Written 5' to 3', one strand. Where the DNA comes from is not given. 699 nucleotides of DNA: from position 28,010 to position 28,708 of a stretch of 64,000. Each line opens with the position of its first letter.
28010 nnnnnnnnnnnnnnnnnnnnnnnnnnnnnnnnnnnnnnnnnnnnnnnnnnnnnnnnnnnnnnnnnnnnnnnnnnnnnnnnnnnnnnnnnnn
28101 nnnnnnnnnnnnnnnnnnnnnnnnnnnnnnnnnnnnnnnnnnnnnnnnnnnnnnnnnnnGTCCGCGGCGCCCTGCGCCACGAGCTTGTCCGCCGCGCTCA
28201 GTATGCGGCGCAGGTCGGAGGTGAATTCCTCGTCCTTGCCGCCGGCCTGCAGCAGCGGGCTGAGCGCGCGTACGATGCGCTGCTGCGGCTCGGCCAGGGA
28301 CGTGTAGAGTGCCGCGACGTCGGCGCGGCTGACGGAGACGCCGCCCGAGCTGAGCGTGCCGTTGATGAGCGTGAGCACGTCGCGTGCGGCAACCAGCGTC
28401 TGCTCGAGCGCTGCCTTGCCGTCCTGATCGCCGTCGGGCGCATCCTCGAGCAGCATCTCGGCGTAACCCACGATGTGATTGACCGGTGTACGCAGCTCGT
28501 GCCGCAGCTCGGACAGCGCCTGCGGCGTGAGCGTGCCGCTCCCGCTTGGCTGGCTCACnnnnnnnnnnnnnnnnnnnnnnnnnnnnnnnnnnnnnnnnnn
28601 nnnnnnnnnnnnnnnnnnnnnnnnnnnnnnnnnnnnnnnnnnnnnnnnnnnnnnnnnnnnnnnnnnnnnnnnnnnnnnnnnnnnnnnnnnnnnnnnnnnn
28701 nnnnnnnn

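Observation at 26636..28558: Orphan H-box dimerisation domain (no ATPase) + receiver + active-looking Hanks kinase in one polypeptide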

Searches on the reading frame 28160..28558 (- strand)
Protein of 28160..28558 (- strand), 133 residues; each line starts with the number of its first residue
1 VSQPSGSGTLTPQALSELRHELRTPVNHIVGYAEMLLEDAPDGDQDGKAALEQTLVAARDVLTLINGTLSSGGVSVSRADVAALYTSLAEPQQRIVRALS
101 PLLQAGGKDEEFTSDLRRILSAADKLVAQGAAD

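Call 11: search_solved_structures(query=A2, max_evalue=10, show_alignments=3)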
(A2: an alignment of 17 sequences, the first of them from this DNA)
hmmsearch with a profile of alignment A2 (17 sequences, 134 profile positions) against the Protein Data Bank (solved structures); distinct sequences matched with E-value up to 10: 33.
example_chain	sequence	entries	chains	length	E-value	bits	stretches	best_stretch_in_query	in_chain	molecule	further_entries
4jas_A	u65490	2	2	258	1.3e-07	35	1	8-92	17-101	Histidine kinase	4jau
7n0e_B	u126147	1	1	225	8.9e-07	32.2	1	13-83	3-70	Histidine kinase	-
6dk7_A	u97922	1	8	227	1.2e-06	31.8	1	13-83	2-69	RetS (Regulator of Exopolysaccharide and Type III Secretion)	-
6dk8_A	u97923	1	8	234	1.4e-06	31.7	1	13-83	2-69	RetS (Regulator of Exopolysaccharide and Type III Secretion)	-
7z8n_A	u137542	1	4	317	1.2e-05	28.6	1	6-91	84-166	Histidine kinase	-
7n0e_A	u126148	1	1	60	7.4e-05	26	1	13-71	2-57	Histidine kinase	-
4q20_A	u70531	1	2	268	9.2e-05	25.7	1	5-77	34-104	Sensor protein DivL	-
2c2a_A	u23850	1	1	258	9.3e-05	25.7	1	8-92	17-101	SENSOR HISTIDINE KINASE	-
3dge_A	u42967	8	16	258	9.3e-05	25.7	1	8-92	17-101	Sensor protein | Histidine kinase | Sensor histidine kinase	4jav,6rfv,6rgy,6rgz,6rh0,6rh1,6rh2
5uht_A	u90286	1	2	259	9.5e-05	25.7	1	8-92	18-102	Sensor histidine kinase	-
6qrj_A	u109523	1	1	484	0.00012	25.3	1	11-79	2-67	Hybrid kinase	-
6paj_A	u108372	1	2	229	0.0002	24.6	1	9-78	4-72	Sensor protein SrrB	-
7p8e_A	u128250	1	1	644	0.00036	23.8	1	7-91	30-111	Receiver domain of histidine kinase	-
6lgq_C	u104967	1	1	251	0.0005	23.3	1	9-67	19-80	Histidine kinase KdpD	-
5cwb_A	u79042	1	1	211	0.00058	23.1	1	84-131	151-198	Designed helical repeat protein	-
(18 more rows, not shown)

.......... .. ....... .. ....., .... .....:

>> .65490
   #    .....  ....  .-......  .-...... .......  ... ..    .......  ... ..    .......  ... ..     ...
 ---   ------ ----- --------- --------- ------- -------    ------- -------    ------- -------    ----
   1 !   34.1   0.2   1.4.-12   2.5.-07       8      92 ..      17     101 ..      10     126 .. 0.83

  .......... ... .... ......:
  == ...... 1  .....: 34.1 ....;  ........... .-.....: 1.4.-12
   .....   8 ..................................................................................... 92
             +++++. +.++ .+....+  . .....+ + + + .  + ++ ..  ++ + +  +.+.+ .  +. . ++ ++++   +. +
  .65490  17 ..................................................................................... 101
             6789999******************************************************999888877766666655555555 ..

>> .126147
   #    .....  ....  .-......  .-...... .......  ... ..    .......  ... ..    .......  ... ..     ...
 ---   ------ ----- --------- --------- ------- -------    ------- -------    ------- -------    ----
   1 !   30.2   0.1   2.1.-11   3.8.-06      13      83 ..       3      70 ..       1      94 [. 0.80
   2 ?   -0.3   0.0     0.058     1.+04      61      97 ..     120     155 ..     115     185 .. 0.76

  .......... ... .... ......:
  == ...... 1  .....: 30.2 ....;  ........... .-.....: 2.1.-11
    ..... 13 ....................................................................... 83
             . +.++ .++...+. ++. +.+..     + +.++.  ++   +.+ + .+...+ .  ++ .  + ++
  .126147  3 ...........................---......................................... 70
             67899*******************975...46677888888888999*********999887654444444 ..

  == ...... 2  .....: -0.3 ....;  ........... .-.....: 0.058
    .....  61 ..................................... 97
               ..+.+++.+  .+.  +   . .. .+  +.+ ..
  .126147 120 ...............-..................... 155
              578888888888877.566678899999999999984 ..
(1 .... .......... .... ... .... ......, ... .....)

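Call 29: search_protein_representatives(alignment_id=A2)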
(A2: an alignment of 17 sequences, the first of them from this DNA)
Query: 17 sequences, 134 profile positions. Proteins with E-value up to 0.001 (for the whole library): 55083; up to 1e-10: 1978; up to 1e-30: 28. The best 150 are listed.
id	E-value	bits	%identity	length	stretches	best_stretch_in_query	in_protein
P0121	5.3e-58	211.0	-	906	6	13-68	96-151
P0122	7.0e-45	168.6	-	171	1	2-132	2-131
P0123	1.4e-43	164.4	-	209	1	4-132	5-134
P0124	6.2e-43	162.3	-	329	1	8-133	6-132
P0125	7.1e-43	162.1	-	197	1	7-130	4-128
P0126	3.1e-42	160.0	-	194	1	6-133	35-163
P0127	4.2e-42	159.6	-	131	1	1-126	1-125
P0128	4.4e-41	156.3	-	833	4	16-131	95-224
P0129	1.4e-40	154.7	-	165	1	6-130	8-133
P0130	3.5e-40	153.4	-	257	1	10-129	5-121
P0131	5.7e-40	152.7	-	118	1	6-118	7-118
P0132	3.5e-39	150.1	-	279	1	11-133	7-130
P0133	9.0e-39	148.8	-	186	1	7-130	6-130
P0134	7.4e-38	145.8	-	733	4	15-88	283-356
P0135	1.2e-37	145.2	-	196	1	2-131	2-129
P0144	3.5e-33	130.7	-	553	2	15-130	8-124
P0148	2.5e-31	124.7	-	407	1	11-131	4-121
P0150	2.2e-30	121.6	-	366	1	14-130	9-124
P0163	1.0e-27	113.0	-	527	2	10-128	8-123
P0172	1.5e-26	109.2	-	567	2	7-132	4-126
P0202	2.2e-24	102.2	-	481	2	11-129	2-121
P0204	3.3e-24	101.6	-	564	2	8-129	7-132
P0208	1.3e-23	99.7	-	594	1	11-130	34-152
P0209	1.7e-23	99.4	-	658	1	6-131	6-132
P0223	5.2e-23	97.8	-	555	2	5-129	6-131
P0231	1.3e-22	96.5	-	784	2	6-129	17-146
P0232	1.3e-22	96.4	-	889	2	6-132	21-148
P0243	4.3e-22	94.8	-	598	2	6-80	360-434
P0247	5.6e-22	94.4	-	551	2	6-130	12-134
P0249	6.3e-22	94.3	-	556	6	2-72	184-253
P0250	6.6e-22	94.2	-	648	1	6-131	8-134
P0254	1.4e-21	93.1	-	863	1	11-130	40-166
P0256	1.8e-21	92.8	-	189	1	7-129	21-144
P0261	2.1e-21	92.6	-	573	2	9-132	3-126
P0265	2.5e-21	92.3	-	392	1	8-131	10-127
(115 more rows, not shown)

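Call 30: search_protein_families(library=pfam, proteins=[P0144, P0163, P0172, P0202, P0208, P0231, P0232, P0254, P0148, P0265], max_evalue=0.001)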
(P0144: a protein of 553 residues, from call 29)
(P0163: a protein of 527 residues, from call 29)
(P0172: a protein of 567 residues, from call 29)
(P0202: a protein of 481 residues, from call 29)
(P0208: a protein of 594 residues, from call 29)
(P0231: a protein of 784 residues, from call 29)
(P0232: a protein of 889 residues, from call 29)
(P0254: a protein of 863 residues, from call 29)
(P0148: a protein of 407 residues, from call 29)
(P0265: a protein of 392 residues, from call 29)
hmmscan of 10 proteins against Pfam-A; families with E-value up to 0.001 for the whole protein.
P0144 (553 aa): 3 families
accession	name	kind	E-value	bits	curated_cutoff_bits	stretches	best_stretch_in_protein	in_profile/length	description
PF00072.30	Response_reg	-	3.2e-30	105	30.2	1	163-275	1-110/111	Response regulator receiver domain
PF02518.31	HATPase_c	-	3.1e-29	102.1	26.4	1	423-536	2-110/111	Histidine kinase-, DNA gyrase B-, and HSP90-like ATPase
PF00512.31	HisKA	-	1.7e-28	98.9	26.9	2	309-376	2-66/66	His Kinase A (phospho-acceptor) domain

P0163 (527 aa): 3 families
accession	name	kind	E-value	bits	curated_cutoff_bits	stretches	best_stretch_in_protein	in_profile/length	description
PF00072.30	Response_reg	-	6.8e-30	103.9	30.2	1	154-264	2-110/111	Response regulator receiver domain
PF02518.31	HATPase_c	-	8.1e-27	94.3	26.4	1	414-523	2-110/111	Histidine kinase-, DNA gyrase B-, and HSP90-like ATPase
PF00512.31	HisKA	-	1.2e-24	86.5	26.9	2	305-371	2-65/66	His Kinase A (phospho-acceptor) domain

P0172 (567 aa): 3 families
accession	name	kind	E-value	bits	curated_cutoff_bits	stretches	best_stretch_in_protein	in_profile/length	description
PF00072.30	Response_reg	-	9.6e-27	93.8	30.2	1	158-268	2-110/111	Response regulator receiver domain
PF02518.31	HATPase_c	-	2e-22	80.2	26.4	1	441-554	4-109/111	Histidine kinase-, DNA gyrase B-, and HSP90-like ATPase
PF00512.31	HisKA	-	2e-21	76.2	26.9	2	312-391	3-65/66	His Kinase A (phospho-acceptor) domain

P0202 (481 aa): 3 families
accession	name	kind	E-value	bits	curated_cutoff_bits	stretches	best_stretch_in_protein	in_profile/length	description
PF00072.30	Response_reg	-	6.5e-30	104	30.2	1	171-281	2-110/111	Response regulator receiver domain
PF05763.18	DUF835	-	5.2e-24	85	33.1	1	331-467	3-136/136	Protein of unknown function (DUF835)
PF00512.31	HisKA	-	4e-16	59.3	26.9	1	6-69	6-66/66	His Kinase A (phospho-acceptor) domain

P0208 (594 aa): 3 families
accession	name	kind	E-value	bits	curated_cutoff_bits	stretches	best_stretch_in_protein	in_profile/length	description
PF07228.17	SpoIIE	-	8.5e-46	156.8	25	1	395-592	2-191/192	Stage II sporulation protein E (SpoIIE)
PF00072.30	Response_reg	-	1.9e-29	102.5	30.2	1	188-299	1-110/111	Response regulator receiver domain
PF00512.31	HisKA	-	3.3e-10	40.3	26.9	1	38-101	6-66/66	His Kinase A (phospho-acceptor) domain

P0231 (784 aa): 3 families
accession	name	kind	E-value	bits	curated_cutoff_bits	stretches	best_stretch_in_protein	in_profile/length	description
PF00072.30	Response_reg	-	1.4e-49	167.3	30.2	2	186-296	2-110/111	Response regulator receiver domain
PF00512.31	HisKA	-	8.2e-33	112.7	26.9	2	330-395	2-66/66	His Kinase A (phospho-acceptor) domain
PF02518.31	HATPase_c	-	7.7e-28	97.6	26.4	1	442-551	1-110/111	Histidine kinase-, DNA gyrase B-, and HSP90-like ATPase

P0232 (889 aa): 3 families
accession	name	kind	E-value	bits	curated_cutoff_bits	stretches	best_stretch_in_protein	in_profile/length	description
PF00072.30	Response_reg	-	3.1e-77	256.3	30.2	3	203-314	1-110/111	Response regulator receiver domain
PF00512.31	HisKA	-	7.6e-30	103.2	26.9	2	348-415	2-66/66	His Kinase A (phospho-acceptor) domain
PF02518.31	HATPase_c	-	1e-27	97.2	26.4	1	539-614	37-110/111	Histidine kinase-, DNA gyrase B-, and HSP90-like ATPase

P0254 (863 aa): 7 families
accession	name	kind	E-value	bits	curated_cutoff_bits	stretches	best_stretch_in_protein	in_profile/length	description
PF13487.12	HD_5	-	1e-34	120.1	27.2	1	726-844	57-170/170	HD domain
PF00072.30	Response_reg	-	2.1e-31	108.8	30.2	1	209-320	1-110/111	Response regulator receiver domain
PF00512.31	HisKA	-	1.2e-14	54.6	26.9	1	41-107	3-66/66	His Kinase A (phospho-acceptor) domain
PF01590.32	GAF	-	1.3e-11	45.6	22.4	1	355-529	1-133/133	GAF domain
PF01966.28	HD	-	2.4e-11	44.4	22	1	561-680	2-115/116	HD domain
PF13185.12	GAF_2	-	1.6e-08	35.3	28.6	1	354-530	2-136/136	GAF domain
PF13492.12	GAF_3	-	1.3e-06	29.2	27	0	453-531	69-129/129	GAF domain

P0148 (407 aa): 2 families
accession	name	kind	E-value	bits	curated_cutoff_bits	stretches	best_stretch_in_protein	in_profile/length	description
PF00072.30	Response_reg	-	4.7e-20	72.2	30.2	1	144-220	1-75/111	Response regulator receiver domain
PF00512.31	HisKA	-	5.8e-08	33.1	26.9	1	4-62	2-58/66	His Kinase A (phospho-acceptor) domain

P0265 (392 aa): 2 families
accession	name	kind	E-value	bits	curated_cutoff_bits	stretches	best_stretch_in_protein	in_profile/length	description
PF00072.30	Response_reg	-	7.3e-31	107.1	30.2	1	162-273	1-110/111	Response regulator receiver domain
PF00512.31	HisKA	-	3.8e-09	36.9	26.9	1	17-72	6-62/66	His Kinase A (phospho-acceptor) domain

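Call 31: predict_structure(alignment_id=A2)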
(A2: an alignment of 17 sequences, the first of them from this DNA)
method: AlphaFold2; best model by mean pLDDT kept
length: 133 residues; sequences in the alignment: 17
mean_pLDDT: 90.8   pTM: 0.84
mean pLDDT of the five models: 90.8, 88.9, 88.8, 86.5, 85.7
residues with pLDDT >= 90: 104; 70-90: 18; 50-70: 8; < 50: 3
segments of 3 or more residues with pLDDT < 50: 1-3
pLDDT, mean of each block of 10 residues (from residue 1): 61 92 97 97 95 98 94 83 96 98 91 97 91 60
secondary structure, 60 per line:
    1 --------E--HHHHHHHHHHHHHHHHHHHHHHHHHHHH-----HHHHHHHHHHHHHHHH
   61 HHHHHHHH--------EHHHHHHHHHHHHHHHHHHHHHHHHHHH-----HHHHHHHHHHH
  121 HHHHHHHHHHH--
elements in order: H12-39 H45-68 H78-104 H110-131

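Call 34: fold_search(model_id=the predicted structure, library=pdb)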
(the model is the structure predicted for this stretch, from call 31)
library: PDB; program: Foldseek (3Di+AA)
matches with E <= 10: 545; with E <= 0.001: 0
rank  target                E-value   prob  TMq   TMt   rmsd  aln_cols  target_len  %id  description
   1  2clb_A                6.2e-02  0.96  0.40  0.33  16.0       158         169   16  The structure of the DPS-like protein from Sulfolobus solfataricus reveals a bacterioferritin-like di-metal binding si (released 2006-07-17)
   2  2cj8_B                8.0e-02  1.00  0.56  0.52   7.1       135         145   11  Crystal Structure of a Cell Wall Invertase Inhibitor from Tobacco (pH 9.5) (released 2006-04-03)
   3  1x90_A                1.0e-01  0.99  0.51  0.47   4.8       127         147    9  Crystal structure of mutant form B of a pectin methylesterase inhibitor from Arabidopsis (released 2004-12-28)
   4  1x8z_B                1.4e-01  0.99  0.50  0.47   4.5       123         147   13  Crystal structure of a pectin methylesterase inhibitor from Arabidopsis thaliana (released 2004-12-28)
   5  1x8z_A                1.4e-01  0.97  0.47  0.43   5.7       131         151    8  Crystal structure of a pectin methylesterase inhibitor from Arabidopsis thaliana (released 2004-12-28)
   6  3fse_A                1.4e-01  0.94  0.43  0.19  17.0       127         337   15  Crystal structure of a two-domain protein containing dj-1/thij/pfpi-like and ferritin-like domains (ava_4496) from ana (released 2009-02-03)
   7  1x91                  1.5e-01  0.99  0.53  0.49   4.4       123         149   12  Crystal structure of mutant form A of a pectin methylesterase inhibitor from Arabidopsis (released 2004-12-28)
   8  1aep                  1.7e-01  0.77  0.40  0.36   6.9       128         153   19  MOLECULAR STRUCTURE OF AN APOLIPOPROTEIN DETERMINED AT 2.5-ANGSTROMS RESOLUTION (released 1994-01-31)
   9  5m30_B                1.8e-01  0.77  0.39  0.16  11.6       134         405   14  Structure of TssK from T6SS EAEC in complex with nanobody nb18 (released 2017-06-21)
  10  7zjr                  1.9e-01  0.99  0.56  0.32   4.5       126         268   15  X-ray structure of the periplasmic region of PilJ from P. aeruginosa (released 2022-04-27)
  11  5e6g_A                1.9e-01  0.84  0.38  0.44  10.6       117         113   20  Crystal Structure of De Novo Designed Protein CA01 (released 2016-05-18)
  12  2gsc_E                2.1e-01  1.00  0.60  0.69   3.4       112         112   17  Crystal Structure of the Conserved Hypothetical Cytosolic Protein Xcc0516 from Xanthomonas campestris (released 2006-10-03)
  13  2gsc_B                2.4e-01  1.00  0.61  0.67   3.3       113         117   18  Crystal Structure of the Conserved Hypothetical Cytosolic Protein Xcc0516 from Xanthomonas campestris (released 2006-10-03)
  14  6gcm_B                2.4e-01  0.66  0.36  0.32  16.4       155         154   11  Escherichia coli DPS (released 2019-05-01)
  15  6qvh                  2.5e-01  0.85  0.43  0.44   7.3       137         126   18  Streptomyces lividans Ccsp mutant - H113A (released 2019-07-10)
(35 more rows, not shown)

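Call 45: search_protein_families(library=pfam, proteins=[P0121, P0204, P0223, P0247, P0261, P0243, P0150, P0124, P0209, P0250], max_evalue=0.001)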
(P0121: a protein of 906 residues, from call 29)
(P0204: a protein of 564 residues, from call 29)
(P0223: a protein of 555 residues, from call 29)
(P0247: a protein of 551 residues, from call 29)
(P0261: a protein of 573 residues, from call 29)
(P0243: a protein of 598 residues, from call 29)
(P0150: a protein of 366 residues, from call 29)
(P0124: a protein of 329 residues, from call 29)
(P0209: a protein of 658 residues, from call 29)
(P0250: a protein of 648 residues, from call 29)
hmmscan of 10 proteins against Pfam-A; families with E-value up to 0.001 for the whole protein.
P0121 (906 aa): 4 families
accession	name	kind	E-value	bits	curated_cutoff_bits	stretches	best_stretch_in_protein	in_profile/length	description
PF00211.25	Guanylate_cyc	-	2.1e-63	213.7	21.9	1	726-904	4-183/183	Adenylate and Guanylate cyclase catalytic domain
PF00512.31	HisKA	-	4.7e-41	139.1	26.9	3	267-325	3-57/66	His Kinase A (phospho-acceptor) domain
PF00072.30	Response_reg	-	2e-30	105.7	30.2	1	564-674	2-110/111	Response regulator receiver domain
PF12205.13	GIT1_C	-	0.00014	22.5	25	0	35-94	5-61/110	G protein-coupled receptor kinase-interacting protein 1 C term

P0204 (564 aa): 3 families
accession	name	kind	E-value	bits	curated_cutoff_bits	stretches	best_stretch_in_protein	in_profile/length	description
PF00072.30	Response_reg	-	2e-30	105.6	30.2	1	182-293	1-110/111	Response regulator receiver domain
PF00512.31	HisKA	-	2.5e-30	104.8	26.9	2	10-76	2-65/66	His Kinase A (phospho-acceptor) domain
PF02518.31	HATPase_c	-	2.3e-26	92.9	26.4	1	439-559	2-110/111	Histidine kinase-, DNA gyrase B-, and HSP90-like ATPase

P0223 (555 aa): 4 families
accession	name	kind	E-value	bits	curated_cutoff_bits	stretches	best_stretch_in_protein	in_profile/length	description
PF00512.31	HisKA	-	1.9e-31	108.3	26.9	2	325-393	1-66/66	His Kinase A (phospho-acceptor) domain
PF00072.30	Response_reg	-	6.3e-30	104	30.2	1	181-291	1-109/111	Response regulator receiver domain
PF02518.31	HATPase_c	-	9.9e-27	94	26.4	1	440-549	2-110/111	Histidine kinase-, DNA gyrase B-, and HSP90-like ATPase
PF20161.5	VpsR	-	0.00065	19.9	23.7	0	177-288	9-116/121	VpsR domain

P0247 (551 aa): 3 families
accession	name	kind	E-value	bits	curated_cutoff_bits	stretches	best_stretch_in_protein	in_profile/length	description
PF00072.30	Response_reg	-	2.2e-29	102.3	30.2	1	163-274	1-110/111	Response regulator receiver domain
PF02518.31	HATPase_c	-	3.6e-21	76.1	26.4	1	433-546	4-109/111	Histidine kinase-, DNA gyrase B-, and HSP90-like ATPase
PF00512.31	HisKA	-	5e-15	55.7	26.9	1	296-337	2-45/66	His Kinase A (phospho-acceptor) domain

P0261 (573 aa): 3 families
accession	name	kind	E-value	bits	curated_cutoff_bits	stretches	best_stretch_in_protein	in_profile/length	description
PF00072.30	Response_reg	-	3.8e-28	98.3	30.2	1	166-277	1-110/111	Response regulator receiver domain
PF02518.31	HATPase_c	-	1.9e-23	83.4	26.4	1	453-568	5-110/111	Histidine kinase-, DNA gyrase B-, and HSP90-like ATPase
PF00512.31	HisKA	-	3.3e-17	62.7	26.9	2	9-55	6-49/66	His Kinase A (phospho-acceptor) domain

P0243 (598 aa): 3 families
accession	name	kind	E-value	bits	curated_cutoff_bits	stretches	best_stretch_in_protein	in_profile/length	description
PF00512.31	HisKA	-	1.7e-29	102.1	26.9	2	364-432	1-66/66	His Kinase A (phospho-acceptor) domain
PF00072.30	Response_reg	-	3.8e-29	101.5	30.2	1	214-324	2-110/111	Response regulator receiver domain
PF02518.31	HATPase_c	-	3.2e-27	95.6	26.4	1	479-595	2-108/111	Histidine kinase-, DNA gyrase B-, and HSP90-like ATPase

P0150 (366 aa): 2 families
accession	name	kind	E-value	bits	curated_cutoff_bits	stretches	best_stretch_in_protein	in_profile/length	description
PF00072.30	Response_reg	-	4.2e-28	98.2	30.2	1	156-267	1-110/111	Response regulator receiver domain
PF00512.31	HisKA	-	4.1e-09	36.8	26.9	1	13-61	9-55/66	His Kinase A (phospho-acceptor) domain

P0124 (329 aa): 2 families
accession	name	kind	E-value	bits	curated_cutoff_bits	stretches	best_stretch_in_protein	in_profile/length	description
PF00072.30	Response_reg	-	1.7e-14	54.4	30.2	1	161-219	1-59/111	Response regulator receiver domain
PF00512.31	HisKA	-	4e-07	30.4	26.9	1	11-65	4-55/66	His Kinase A (phospho-acceptor) domain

P0209 (658 aa): 6 families
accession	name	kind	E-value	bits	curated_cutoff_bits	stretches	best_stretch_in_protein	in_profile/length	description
PF00069.31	Pkinase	-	1.2e-50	172.8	31.7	1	398-645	1-253/263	Protein kinase domain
PF07714.23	PK_Tyr_Ser-Thr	-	3.7e-30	105.5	23.1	1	401-645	4-250/258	Protein tyrosine and serine/threonine kinase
PF00072.30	Response_reg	-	2.7e-25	89.1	30.2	1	164-275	1-110/111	Response regulator receiver domain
PF00512.31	HisKA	-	4.8e-10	39.8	26.9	1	11-68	2-55/66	His Kinase A (phospho-acceptor) domain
PF03109.22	ABC1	-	2.3e-05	24.1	22.9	1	473-545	144-215/244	ABC1 atypical kinase-like domain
PF14531.12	Kinase-like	-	0.00027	20.7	25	1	491-567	139-211/289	Kinase-like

P0250 (648 aa): 7 families
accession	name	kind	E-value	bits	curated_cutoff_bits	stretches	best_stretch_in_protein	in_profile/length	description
PF00069.31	Pkinase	-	1e-53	182.8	31.7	1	387-640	1-258/263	Protein kinase domain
PF07714.23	PK_Tyr_Ser-Thr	-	1.2e-32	113.7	23.1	1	390-636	4-251/258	Protein tyrosine and serine/threonine kinase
PF00072.30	Response_reg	-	1.1e-29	103.2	30.2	1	165-276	1-110/111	Response regulator receiver domain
PF00512.31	HisKA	-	1.9e-06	28.2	26.9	1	15-41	4-30/66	His Kinase A (phospho-acceptor) domain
PF01636.29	APH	-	2.8e-05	24.4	23.2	0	490-536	154-201/239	Phosphotransferase enzyme family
PF03109.22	ABC1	-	2.9e-05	23.8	22.9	0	461-533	144-215/244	ABC1 atypical kinase-like domain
PF14531.12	Kinase-like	-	0.00071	19.3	25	0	471-530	131-190/289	Kinase-like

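Call 58: search_protein_families(library=pfam, proteins=[P0249, P0128], max_evalue=0.001)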
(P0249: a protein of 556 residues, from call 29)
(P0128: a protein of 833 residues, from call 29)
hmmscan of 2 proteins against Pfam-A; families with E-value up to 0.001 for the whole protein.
P0249 (556 aa): 2 families
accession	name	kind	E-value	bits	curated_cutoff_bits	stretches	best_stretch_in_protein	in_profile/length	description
PF00512.31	HisKA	-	1.6e-37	127.8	26.9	4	139-184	13-55/66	His Kinase A (phospho-acceptor) domain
PF05823.17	Gp-FAR-1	-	9.4e-05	23.3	29.2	0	153-197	63-104/149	Nematode fatty acid retinoid binding protein (Gp-FAR-1)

P0128 (833 aa): 3 families
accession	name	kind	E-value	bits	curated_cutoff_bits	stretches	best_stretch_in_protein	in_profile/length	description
PF00211.25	Guanylate_cyc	-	1.5e-63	214.2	21.9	1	653-830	4-182/183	Adenylate and Guanylate cyclase catalytic domain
PF00072.30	Response_reg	-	2.9e-28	98.7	30.2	1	490-600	1-109/111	Response regulator receiver domain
PF00512.31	HisKA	-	2.5e-23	82.3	26.9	2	93-148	5-57/66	His Kinase A (phospho-acceptor) domain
